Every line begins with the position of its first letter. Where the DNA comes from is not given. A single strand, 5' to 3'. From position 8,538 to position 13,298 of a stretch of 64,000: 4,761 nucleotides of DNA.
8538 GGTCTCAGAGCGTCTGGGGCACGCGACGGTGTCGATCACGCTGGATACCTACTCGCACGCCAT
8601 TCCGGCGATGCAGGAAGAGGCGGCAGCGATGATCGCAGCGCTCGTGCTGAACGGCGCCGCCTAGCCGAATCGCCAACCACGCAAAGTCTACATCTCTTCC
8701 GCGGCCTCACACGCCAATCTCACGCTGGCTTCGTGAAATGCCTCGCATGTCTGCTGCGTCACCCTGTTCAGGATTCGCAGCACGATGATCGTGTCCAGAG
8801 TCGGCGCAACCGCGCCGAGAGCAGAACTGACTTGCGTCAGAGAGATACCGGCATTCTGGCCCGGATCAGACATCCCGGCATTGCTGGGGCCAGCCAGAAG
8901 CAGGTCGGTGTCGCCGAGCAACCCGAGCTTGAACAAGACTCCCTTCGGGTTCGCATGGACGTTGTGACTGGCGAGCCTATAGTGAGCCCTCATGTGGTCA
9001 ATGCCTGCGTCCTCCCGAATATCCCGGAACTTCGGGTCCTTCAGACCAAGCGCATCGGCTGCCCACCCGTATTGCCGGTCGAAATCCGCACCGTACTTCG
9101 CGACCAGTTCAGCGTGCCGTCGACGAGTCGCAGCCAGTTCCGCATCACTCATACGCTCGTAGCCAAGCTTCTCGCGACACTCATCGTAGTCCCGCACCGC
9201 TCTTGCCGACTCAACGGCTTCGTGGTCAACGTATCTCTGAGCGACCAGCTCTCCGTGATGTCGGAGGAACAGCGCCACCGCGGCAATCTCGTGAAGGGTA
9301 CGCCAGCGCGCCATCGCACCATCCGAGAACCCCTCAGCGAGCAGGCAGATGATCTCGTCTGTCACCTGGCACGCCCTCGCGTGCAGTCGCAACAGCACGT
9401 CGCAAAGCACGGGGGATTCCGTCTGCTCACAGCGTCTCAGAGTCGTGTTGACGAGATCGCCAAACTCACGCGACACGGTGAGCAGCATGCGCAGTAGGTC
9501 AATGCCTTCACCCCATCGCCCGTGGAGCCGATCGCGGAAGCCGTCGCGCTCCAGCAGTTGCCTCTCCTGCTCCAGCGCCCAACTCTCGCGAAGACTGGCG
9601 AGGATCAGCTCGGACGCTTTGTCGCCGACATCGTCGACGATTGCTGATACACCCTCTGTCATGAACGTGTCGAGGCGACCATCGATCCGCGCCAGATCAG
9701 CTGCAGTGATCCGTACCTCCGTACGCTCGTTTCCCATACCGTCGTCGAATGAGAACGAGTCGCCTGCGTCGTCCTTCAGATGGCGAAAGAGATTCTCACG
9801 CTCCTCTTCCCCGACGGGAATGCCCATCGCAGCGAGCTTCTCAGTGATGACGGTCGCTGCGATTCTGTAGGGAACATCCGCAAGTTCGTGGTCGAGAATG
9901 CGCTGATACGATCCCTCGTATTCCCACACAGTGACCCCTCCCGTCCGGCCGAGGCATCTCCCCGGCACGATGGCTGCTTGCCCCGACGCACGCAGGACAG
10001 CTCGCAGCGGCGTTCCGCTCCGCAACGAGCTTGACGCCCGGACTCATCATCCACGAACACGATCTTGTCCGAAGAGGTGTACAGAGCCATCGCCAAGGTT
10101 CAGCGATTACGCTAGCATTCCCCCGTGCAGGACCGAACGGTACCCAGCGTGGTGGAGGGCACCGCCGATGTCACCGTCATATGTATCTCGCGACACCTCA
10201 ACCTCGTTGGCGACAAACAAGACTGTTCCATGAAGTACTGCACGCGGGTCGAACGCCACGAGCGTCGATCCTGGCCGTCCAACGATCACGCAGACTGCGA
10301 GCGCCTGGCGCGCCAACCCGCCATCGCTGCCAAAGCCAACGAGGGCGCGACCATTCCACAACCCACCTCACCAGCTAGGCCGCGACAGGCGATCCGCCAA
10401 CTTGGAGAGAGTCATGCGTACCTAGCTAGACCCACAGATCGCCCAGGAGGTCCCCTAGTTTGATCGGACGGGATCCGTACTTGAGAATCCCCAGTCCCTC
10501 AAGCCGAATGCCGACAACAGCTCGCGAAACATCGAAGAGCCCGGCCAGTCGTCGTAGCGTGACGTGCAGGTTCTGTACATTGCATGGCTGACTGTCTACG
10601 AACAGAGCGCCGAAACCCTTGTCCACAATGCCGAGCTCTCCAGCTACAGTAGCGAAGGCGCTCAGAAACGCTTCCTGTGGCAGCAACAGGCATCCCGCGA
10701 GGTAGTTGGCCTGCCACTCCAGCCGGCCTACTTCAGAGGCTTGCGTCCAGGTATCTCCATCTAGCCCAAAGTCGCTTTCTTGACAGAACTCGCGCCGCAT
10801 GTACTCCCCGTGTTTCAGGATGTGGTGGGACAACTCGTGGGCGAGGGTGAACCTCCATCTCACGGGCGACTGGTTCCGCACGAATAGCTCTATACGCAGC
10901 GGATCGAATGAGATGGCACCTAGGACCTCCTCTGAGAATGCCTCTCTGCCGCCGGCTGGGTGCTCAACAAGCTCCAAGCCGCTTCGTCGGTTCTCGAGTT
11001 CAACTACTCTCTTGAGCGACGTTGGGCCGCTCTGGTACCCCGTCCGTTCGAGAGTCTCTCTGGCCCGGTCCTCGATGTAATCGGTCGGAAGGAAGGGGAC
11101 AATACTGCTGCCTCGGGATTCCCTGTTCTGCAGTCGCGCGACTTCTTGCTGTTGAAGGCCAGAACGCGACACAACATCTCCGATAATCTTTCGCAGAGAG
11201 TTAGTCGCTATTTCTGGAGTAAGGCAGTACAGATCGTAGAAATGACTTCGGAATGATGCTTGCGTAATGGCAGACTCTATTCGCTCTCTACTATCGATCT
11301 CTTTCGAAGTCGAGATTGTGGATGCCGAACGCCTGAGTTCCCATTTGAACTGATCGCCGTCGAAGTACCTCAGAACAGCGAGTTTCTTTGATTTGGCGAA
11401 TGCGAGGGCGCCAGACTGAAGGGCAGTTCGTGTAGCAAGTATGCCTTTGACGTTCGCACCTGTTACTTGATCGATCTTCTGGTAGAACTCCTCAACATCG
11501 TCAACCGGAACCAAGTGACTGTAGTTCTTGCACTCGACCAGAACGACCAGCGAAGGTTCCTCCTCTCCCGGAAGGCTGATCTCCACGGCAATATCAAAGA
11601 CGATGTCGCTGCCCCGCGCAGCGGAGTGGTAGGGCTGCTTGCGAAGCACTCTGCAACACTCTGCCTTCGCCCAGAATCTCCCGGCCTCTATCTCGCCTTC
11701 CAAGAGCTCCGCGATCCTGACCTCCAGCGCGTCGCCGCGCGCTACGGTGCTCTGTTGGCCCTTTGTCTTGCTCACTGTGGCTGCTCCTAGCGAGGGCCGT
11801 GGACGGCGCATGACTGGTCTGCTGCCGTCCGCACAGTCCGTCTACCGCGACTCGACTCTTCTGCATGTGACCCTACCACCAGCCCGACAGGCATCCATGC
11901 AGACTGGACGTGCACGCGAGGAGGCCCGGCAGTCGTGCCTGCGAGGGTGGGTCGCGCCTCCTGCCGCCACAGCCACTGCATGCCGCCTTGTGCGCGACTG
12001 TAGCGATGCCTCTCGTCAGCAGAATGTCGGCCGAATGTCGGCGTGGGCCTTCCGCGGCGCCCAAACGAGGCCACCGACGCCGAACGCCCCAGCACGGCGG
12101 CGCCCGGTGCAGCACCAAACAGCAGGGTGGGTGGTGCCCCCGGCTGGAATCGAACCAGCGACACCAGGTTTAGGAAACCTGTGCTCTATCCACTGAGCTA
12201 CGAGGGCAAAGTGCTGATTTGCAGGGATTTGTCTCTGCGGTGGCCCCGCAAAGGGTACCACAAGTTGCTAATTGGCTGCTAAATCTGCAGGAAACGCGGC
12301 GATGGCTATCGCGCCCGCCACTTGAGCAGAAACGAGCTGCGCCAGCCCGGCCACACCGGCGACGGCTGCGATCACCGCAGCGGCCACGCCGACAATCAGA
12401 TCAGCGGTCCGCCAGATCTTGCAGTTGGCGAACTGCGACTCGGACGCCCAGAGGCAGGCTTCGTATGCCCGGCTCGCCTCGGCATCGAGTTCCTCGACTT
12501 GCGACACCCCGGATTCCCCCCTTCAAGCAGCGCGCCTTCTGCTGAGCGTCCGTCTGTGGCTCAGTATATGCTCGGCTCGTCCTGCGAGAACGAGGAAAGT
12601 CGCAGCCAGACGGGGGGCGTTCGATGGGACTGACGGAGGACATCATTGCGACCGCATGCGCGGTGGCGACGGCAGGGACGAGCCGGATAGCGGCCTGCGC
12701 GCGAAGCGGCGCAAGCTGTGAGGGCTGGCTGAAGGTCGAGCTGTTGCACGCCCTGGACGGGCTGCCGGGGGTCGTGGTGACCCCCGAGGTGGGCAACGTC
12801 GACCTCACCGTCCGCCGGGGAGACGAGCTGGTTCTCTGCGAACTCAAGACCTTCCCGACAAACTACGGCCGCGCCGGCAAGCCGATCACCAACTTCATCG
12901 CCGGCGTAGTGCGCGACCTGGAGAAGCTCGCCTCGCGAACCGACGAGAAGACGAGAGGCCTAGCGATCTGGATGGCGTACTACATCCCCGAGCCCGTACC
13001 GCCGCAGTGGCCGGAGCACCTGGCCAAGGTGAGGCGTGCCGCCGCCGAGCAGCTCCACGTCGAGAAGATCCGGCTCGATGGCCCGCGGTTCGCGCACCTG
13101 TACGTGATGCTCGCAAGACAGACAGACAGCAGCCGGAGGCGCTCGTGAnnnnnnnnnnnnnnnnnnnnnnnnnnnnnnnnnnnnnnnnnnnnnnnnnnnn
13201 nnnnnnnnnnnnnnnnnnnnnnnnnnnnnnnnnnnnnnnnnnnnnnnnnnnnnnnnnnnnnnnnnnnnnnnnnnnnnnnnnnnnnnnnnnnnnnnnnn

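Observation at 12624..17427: Translationally coupled six-gene operon of nuclease-fold proteins in a tRNA-flanked island; candidate undescribed system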

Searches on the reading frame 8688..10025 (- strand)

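Call 45: search_protein_families(library=pfam, proteins=[window:8688-10025:-], max_evalue=0.01)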
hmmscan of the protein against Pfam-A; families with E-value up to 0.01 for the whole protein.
window:8688-10025:- (445 aa): 1 family
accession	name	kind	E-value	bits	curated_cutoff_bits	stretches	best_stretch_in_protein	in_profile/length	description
PF18928.5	DUF5677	-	9.4e-31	107.5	27.1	1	210-363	3-155/166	Family of unknown function (DUF5677)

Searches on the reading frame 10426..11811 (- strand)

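Call 45: search_protein_families(library=pfam, proteins=[window:10426-11811:-], max_evalue=0.01)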
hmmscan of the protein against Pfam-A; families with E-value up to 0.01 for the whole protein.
window:10426-11811:- (461 aa): 2 families
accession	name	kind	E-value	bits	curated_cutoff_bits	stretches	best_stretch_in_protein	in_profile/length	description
PF06114.19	Peptidase_M78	-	9.5e-12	45.2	22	1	312-395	35-105/123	IrrE N-terminal-like domain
PF04471.18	Mrr_cat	-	5.5e-06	26.9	21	1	54-154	15-110/115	Restriction endonuclease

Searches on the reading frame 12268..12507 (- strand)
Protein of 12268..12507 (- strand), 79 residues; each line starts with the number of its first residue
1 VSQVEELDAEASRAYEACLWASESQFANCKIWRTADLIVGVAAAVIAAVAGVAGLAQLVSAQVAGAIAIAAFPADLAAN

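Call 45: search_protein_families(library=pfam, proteins=[window:12268-12507:-], max_evalue=0.01)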
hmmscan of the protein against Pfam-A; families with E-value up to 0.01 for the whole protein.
window:12268-12507:- (79 aa): 1 family
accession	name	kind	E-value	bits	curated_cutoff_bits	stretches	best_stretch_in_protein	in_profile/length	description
PF04888.17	SseC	-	0.0018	18.4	30.2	1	36-71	64-98/312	Secretion system effector C (SseC) like family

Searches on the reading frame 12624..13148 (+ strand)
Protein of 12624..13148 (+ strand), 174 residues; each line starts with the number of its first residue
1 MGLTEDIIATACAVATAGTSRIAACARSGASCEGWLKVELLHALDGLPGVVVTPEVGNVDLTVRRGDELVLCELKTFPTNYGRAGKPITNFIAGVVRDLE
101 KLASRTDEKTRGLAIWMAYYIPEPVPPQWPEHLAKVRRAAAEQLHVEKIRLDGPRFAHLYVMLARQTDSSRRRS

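Call 4: search_protein_families(library=pfam, proteins=[window:12624-13148:+], max_evalue=0.1)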
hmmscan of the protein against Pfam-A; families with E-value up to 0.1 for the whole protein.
window:12624-13148:+ (174 aa): 0 families

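Call 5: search_protein_families(library=padloc, proteins=[window:12624-13148:+], max_evalue=0.1)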
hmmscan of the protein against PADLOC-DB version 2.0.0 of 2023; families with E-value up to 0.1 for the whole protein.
window:12624-13148:+ (174 aa): 0 families

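Call 6: search_protein_families(library=ncbifam, proteins=[window:12624-13148:+], max_evalue=0.1)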
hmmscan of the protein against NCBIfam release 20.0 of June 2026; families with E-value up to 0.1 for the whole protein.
window:12624-13148:+ (174 aa): 2 families
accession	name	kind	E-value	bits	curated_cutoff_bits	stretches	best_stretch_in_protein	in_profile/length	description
NF009154.0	PRK12497.3-3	equivalog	0.0014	18.6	109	1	55-84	39-69/123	YraN family protein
NF011267.0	PRK14674.1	equivalog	0.019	15.1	232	1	56-86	35-66/133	hypothetical protein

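Call 11: search_protein_families(library=phrogs, proteins=[window:12624-13148:+], max_evalue=0.1)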
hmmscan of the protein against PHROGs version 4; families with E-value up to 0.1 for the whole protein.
window:12624-13148:+ (174 aa): 0 families

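Call 51: search_solved_structures(query=window:12624-13148:+, max_evalue=10, show_alignments=2)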
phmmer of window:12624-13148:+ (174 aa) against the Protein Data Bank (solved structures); distinct sequences matched with E-value up to 10: 2.
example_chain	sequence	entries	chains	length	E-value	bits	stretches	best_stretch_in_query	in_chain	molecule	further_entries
4gpd_1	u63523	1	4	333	0.82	13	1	25-77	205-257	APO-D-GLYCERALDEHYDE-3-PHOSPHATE DEHYDROGENASE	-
1gpd_G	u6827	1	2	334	0.82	13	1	25-77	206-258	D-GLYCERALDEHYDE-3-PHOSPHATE DEHYDROGENASE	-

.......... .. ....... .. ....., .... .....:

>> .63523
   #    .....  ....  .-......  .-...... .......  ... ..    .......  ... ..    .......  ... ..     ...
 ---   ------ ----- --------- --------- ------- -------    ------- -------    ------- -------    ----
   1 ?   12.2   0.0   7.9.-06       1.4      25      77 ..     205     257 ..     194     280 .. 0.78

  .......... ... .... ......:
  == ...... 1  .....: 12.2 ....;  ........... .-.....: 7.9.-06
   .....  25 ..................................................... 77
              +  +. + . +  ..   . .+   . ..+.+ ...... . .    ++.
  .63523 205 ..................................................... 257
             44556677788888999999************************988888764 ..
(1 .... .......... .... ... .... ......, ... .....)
